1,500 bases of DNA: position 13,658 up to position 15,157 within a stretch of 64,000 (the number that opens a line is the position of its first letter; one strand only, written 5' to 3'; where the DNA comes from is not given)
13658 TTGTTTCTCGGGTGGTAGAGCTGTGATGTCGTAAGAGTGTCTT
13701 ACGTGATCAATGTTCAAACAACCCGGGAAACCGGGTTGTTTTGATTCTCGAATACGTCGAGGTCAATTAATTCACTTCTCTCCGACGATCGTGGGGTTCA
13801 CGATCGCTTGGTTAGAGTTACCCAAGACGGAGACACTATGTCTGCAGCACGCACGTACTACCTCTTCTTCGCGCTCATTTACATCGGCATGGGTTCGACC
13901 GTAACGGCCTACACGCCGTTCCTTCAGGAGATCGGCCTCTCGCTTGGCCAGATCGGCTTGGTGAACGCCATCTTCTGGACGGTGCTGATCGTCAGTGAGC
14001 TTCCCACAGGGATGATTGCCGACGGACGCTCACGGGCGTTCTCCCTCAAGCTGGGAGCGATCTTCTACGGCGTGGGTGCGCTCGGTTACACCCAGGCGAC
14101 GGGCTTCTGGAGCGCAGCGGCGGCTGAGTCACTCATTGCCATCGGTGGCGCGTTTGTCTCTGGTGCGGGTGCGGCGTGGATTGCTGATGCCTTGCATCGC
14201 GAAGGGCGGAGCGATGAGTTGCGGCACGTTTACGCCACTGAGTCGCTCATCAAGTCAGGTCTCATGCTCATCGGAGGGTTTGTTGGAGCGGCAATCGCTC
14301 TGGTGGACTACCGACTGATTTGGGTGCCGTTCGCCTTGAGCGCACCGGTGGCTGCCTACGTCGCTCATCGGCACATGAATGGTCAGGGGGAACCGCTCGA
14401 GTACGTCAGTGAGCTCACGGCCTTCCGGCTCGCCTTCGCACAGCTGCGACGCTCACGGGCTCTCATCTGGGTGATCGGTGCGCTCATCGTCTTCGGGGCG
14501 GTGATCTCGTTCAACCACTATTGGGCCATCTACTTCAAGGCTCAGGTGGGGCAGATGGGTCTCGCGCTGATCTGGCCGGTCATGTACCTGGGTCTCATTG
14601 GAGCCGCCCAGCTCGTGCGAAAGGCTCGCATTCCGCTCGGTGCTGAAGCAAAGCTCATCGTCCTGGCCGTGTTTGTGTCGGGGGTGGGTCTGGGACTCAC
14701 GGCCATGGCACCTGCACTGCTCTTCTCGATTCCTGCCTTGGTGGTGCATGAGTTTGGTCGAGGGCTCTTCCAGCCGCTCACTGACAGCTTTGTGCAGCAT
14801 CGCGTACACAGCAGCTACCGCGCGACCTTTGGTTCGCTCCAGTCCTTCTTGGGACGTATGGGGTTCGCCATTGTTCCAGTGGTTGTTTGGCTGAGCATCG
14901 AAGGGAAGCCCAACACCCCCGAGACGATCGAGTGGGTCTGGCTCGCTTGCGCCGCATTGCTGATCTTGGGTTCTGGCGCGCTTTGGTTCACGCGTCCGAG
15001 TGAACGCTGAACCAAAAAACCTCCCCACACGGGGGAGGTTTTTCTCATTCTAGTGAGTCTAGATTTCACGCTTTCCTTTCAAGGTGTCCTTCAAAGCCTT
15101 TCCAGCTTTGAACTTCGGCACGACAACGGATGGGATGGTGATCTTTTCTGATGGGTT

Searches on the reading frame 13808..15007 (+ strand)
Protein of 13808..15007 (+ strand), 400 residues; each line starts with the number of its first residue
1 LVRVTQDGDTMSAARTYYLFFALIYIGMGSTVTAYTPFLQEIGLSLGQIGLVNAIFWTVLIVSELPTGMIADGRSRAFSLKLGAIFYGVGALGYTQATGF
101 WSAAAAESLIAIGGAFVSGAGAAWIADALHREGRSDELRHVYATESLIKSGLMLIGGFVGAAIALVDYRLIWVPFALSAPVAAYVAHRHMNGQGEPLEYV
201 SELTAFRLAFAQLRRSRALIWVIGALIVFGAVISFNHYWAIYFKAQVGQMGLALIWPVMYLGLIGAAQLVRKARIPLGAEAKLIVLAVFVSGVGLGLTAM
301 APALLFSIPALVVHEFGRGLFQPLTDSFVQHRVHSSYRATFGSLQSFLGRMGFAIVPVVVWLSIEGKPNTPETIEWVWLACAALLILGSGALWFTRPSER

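Call 21: search_protein_families(library=pfam, proteins=[window:13808-15007:+], max_evalue=0.00001)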
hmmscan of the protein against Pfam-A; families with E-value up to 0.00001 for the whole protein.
window:13808-15007:+ (400 aa): 1 family
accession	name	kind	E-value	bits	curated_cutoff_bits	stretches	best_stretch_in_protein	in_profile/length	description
PF07690.21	MFS_1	-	7.7e-15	55.1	33.4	1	19-357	3-347/347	Major Facilitator Superfamily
